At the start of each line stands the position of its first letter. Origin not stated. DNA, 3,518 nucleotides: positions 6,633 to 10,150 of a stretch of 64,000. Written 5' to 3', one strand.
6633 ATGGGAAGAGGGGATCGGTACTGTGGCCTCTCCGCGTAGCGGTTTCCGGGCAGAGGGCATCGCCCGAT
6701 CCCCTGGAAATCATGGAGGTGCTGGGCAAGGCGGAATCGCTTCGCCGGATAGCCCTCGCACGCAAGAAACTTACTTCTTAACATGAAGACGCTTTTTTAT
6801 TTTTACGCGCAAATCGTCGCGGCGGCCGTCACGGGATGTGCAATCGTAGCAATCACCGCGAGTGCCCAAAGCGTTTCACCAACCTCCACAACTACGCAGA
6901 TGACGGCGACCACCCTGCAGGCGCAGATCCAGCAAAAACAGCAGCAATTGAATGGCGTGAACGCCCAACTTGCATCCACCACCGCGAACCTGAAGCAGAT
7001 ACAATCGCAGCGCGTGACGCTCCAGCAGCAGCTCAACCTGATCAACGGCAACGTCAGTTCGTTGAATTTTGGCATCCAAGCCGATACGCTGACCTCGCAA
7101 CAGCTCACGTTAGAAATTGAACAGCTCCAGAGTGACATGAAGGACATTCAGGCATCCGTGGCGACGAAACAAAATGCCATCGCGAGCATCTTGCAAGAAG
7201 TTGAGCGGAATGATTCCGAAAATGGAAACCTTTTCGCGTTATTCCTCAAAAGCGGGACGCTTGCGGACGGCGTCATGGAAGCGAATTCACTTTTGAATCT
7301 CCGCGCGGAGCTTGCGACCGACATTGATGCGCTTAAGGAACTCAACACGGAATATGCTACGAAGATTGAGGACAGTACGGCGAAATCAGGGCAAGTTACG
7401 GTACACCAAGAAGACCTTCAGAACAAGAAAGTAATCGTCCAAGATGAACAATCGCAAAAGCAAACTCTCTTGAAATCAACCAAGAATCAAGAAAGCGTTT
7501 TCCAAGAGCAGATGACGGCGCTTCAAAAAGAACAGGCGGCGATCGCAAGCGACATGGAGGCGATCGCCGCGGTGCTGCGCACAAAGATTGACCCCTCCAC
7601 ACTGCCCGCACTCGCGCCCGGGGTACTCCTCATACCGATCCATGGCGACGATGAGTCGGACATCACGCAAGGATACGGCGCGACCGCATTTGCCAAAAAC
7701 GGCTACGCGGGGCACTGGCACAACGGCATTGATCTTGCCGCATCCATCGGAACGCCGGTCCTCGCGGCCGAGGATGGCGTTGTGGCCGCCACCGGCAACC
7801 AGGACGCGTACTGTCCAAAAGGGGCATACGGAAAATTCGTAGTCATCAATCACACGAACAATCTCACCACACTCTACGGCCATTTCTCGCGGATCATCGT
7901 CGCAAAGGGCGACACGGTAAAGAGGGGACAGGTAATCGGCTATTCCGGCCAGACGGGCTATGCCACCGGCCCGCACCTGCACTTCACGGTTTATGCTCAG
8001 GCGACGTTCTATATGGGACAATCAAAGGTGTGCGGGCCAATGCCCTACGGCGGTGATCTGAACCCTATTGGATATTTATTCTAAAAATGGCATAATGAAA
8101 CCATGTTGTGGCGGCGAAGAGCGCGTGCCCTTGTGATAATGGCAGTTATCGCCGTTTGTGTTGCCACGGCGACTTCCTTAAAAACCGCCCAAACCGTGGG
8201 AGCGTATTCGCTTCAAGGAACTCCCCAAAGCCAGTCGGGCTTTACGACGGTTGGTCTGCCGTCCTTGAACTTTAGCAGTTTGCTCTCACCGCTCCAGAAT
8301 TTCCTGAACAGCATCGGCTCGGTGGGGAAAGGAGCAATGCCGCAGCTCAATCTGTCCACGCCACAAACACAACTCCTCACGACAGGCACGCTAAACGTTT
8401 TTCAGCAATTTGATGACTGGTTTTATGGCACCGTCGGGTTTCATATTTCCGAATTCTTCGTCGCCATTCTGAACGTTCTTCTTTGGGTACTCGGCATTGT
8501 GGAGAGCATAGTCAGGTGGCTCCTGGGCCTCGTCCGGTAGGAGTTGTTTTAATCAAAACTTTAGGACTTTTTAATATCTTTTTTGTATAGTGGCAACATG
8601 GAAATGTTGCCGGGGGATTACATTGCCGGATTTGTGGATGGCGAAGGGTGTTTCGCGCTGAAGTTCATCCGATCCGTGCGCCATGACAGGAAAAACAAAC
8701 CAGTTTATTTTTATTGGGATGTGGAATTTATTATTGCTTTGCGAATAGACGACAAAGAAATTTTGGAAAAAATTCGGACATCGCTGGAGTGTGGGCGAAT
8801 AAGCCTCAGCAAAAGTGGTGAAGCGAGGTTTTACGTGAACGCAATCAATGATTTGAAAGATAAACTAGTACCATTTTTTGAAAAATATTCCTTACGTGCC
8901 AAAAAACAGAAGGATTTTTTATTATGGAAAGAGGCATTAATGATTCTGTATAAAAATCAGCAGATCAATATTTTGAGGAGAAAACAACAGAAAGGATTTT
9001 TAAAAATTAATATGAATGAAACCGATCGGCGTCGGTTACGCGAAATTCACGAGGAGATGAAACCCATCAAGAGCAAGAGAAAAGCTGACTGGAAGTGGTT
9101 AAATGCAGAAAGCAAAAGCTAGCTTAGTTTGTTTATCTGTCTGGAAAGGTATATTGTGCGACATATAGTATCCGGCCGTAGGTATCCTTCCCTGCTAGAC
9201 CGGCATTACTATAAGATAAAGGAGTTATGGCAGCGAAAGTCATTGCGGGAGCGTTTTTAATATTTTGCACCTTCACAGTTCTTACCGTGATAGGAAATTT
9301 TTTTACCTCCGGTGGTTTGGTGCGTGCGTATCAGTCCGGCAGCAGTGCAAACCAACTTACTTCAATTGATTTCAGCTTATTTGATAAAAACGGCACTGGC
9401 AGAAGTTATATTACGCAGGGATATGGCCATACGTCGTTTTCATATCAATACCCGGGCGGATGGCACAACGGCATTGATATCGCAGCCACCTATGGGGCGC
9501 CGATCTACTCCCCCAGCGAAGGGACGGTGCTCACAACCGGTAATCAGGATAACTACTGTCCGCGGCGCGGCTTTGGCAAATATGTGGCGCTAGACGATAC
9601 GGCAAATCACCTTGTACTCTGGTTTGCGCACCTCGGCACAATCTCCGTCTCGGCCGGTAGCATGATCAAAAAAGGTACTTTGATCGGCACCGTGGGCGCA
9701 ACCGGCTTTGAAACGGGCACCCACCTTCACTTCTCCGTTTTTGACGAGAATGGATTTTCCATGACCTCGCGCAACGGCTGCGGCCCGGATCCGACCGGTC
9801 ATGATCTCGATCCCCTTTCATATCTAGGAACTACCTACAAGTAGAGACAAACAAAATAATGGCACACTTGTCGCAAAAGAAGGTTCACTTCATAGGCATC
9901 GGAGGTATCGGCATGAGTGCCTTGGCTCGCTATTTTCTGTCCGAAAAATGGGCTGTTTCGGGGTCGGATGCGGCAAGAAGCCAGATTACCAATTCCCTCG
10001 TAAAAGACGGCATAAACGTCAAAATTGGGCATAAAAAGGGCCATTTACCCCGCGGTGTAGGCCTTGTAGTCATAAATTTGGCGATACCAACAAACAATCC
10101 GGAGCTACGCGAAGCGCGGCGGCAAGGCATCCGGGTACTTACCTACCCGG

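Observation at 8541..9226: Free-standing, AT-rich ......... homing-endonuclease gene wedged between two paralogous M23 peptidase genes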

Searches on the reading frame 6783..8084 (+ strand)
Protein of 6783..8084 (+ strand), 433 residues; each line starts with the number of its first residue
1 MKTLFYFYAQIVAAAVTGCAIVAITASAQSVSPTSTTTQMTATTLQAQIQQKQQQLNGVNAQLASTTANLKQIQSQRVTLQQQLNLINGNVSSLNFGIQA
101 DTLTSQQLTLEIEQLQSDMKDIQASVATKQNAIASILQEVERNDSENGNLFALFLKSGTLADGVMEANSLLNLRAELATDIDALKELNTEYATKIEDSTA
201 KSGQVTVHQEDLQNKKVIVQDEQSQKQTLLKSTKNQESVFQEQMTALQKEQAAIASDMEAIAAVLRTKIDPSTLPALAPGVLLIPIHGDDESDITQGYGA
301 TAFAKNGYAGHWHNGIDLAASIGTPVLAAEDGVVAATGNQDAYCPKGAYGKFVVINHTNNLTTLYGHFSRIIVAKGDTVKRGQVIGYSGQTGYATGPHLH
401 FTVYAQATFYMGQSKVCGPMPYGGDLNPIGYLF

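Call 3: search_protein_families(library=pfam, proteins=[window:6783-8084:+], max_evalue=0.01)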
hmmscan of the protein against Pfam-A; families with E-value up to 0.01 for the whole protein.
window:6783-8084:+ (433 aa): 2 families
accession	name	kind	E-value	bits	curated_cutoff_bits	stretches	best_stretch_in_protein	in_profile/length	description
PF01551.29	Peptidase_M23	-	3.4e-30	104.5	28.7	1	313-406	3-90/96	Peptidase family M23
PF08614.16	ATG16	-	0.00032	21.4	33.7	1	28-140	45-160/200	Autophagy protein 16 (ATG16)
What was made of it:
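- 6783..8084 (+): Long M23 peptidase gene (433 aa, coiled-coil N-terminal part). Context only. Peptidase_M23 E=3e-30 (call 3).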

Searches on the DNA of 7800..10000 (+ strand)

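Call 6: search_rna_families(source=window, start=7800, end=10000, threshold=evalue, max_evalue=10)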
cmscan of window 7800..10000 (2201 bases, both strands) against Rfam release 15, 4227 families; matches with E-value up to 10: 2.
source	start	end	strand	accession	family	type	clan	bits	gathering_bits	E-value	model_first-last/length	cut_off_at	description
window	8692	8742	-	RF02844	RefA9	Gene; antisense;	-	20.7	49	4.2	1-64/64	no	Enterococcus sRNA A9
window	8852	8903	-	RF02689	hilD_3p_UTR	Cis-reg;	-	17.1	74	1.3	12-64/310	no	hilD 3'UTR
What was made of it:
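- Checked: Nothing credible appeared at E<=10 in 7800-10000 (call 6).
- Tried and rejected: There is no Rfam hit (call 6).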

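Call 51: search_rna_families(sources=[L030, L031, L032, L033, L034, L037, L042, L076, L077], threshold=gathering)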
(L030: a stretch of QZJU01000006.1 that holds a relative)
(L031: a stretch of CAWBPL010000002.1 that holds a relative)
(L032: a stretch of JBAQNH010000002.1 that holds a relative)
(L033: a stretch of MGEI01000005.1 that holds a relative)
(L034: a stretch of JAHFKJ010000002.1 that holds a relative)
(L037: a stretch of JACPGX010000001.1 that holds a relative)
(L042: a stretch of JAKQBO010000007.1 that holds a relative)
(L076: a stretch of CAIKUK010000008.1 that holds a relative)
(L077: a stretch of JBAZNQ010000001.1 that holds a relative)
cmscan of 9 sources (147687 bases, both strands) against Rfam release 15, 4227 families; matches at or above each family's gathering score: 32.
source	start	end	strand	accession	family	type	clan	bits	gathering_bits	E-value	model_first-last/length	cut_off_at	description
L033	5665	9480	+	RF02541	LSU_rRNA_bacteria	Gene; rRNA;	CL00112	2433.6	50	0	1-2925/2925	no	Bacterial large subunit ribosomal RNA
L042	5914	9294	+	RF02541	LSU_rRNA_bacteria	Gene; rRNA;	CL00112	2055.1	50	0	1-2925/2925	no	Bacterial large subunit ribosomal RNA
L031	5114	7866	+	RF02541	LSU_rRNA_bacteria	Gene; rRNA;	CL00112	2054.5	50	0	1-2925/2925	no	Bacterial large subunit ribosomal RNA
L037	5872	10317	+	RF02541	LSU_rRNA_bacteria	Gene; rRNA;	CL00112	1964.9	50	0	1-2925/2925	no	Bacterial large subunit ribosomal RNA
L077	6354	7735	+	RF00177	SSU_rRNA_bacteria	Gene; rRNA;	CL00111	1316.6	50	0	1-1533/1533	no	Bacterial small subunit ribosomal RNA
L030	6156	7703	+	RF00177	SSU_rRNA_bacteria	Gene; rRNA;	CL00111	1307.9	50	0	1-1533/1533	no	Bacterial small subunit ribosomal RNA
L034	6039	7713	+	RF00177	SSU_rRNA_bacteria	Gene; rRNA;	CL00111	1163.3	50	0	1-1533/1533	no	Bacterial small subunit ribosomal RNA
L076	5478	7682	+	RF00177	SSU_rRNA_bacteria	Gene; rRNA;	CL00111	840.4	50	1.1e-264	1-1533/1533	no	Bacterial small subunit ribosomal RNA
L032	4519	5330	+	RF00177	SSU_rRNA_bacteria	Gene; rRNA;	CL00111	643.6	50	1.7e-201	1-1533/1533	no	Bacterial small subunit ribosomal RNA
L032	6239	7602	+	RF00177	SSU_rRNA_bacteria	Gene; rRNA;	CL00111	345.5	50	8.2e-106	875-1387/1533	no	Bacterial small subunit ribosomal RNA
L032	6239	7602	+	RF02542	SSU_rRNA_microsporidia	Gene; rRNA;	CL00111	94.1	50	3.5e-24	752-1189/1311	no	Microsporidia small subunit ribosomal RNA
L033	9590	9698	+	RF00001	5S_rRNA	Gene; rRNA;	CL00113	83.1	38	7.9e-16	1-120/120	no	5S ribosomal RNA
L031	9095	9211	+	RF00001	5S_rRNA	Gene; rRNA;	CL00113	79.7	38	6.5e-15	1-120/120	no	5S ribosomal RNA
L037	10359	10468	+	RF00001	5S_rRNA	Gene; rRNA;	CL00113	79.1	38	9.4e-15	1-120/120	no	5S ribosomal RNA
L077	9760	9833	+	RF00005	tRNA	Gene; tRNA;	CL00001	76.1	29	1.5e-14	1-71/71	no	tRNA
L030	9598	9671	+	RF00005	tRNA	Gene; tRNA;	CL00001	74.1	29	5.5e-14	1-71/71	no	tRNA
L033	15570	15642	+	RF00005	tRNA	Gene; tRNA;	CL00001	74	29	5.6e-14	1-71/71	no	tRNA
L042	10757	10864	+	RF00001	5S_rRNA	Gene; rRNA;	CL00113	74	38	2.1e-13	1-120/120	no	5S ribosomal RNA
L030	9092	9165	+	RF00005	tRNA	Gene; tRNA;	CL00001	73.5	29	7.6e-14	1-71/71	no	tRNA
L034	8922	8993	+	RF00005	tRNA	Gene; tRNA;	CL00001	70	29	7.4e-13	1-71/71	no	tRNA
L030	10133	10206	+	RF00005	tRNA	Gene; tRNA;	CL00001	69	29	1.4e-12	1-71/71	no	tRNA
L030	9817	9888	+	RF00005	tRNA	Gene; tRNA;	CL00001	68.9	29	1.5e-12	1-71/71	no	tRNA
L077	9373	9445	-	RF00005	tRNA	Gene; tRNA;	CL00001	67.2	29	4.2e-12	1-71/71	no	tRNA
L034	8819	8890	+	RF00005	tRNA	Gene; tRNA;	CL00001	63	29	6.3e-11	1-71/71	no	tRNA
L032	9530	9603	+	RF00005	tRNA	Gene; tRNA;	CL00001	60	29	4e-10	1-71/71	no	tRNA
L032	8603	8841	+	RF00028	Intron_gpI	Intron;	-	57.4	50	1.4e-11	1-253/253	no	Group I catalytic intron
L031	4619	4691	+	RF00005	tRNA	Gene; tRNA;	CL00001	52.5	29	4.6e-08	1-71/71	no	tRNA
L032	7903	7983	+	RF01998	group-II-D1D4-1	Intron;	CL00102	51.8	35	4.7e-06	1-84/84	no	Group II catalytic intron D1-D4-1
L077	7909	7992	+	RF01998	group-II-D1D4-1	Intron;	CL00102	37.8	35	0.0066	1-84/84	no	Group II catalytic intron D1-D4-1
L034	7898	7989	+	RF01998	group-II-D1D4-1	Intron;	CL00102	37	35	0.01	1-84/84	no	Group II catalytic intron D1-D4-1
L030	7893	7992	+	RF01998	group-II-D1D4-1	Intron;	CL00102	36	35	0.017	1-84/84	no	Group II catalytic intron D1-D4-1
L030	9682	9770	+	RF00005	tRNA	Gene; tRNA;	CL00001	31.2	29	0.035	8-63/71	no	tRNA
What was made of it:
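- Habitat shift: 9 of 9 more distant homologs examined lie in or beside rRNA genes (call 51).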

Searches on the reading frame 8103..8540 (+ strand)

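Call 3: search_protein_families(library=pfam, proteins=[window:8103-8540:+], max_evalue=0.01)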
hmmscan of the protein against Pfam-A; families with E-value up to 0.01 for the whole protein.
window:8103-8540:+ (145 aa): 0 families

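Call 67: search_protein_families(library=ncbifam, proteins=[window:8103-8540:+], max_evalue=0.01)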
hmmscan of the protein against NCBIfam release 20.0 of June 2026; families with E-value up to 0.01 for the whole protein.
window:8103-8540:+ (145 aa): 1 family
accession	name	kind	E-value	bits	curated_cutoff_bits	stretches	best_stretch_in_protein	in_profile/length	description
TIGR00733.1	TIGR00733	equivalog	0.00017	20.2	182.5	1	9-126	399-510/589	OPT family oligopeptide transporter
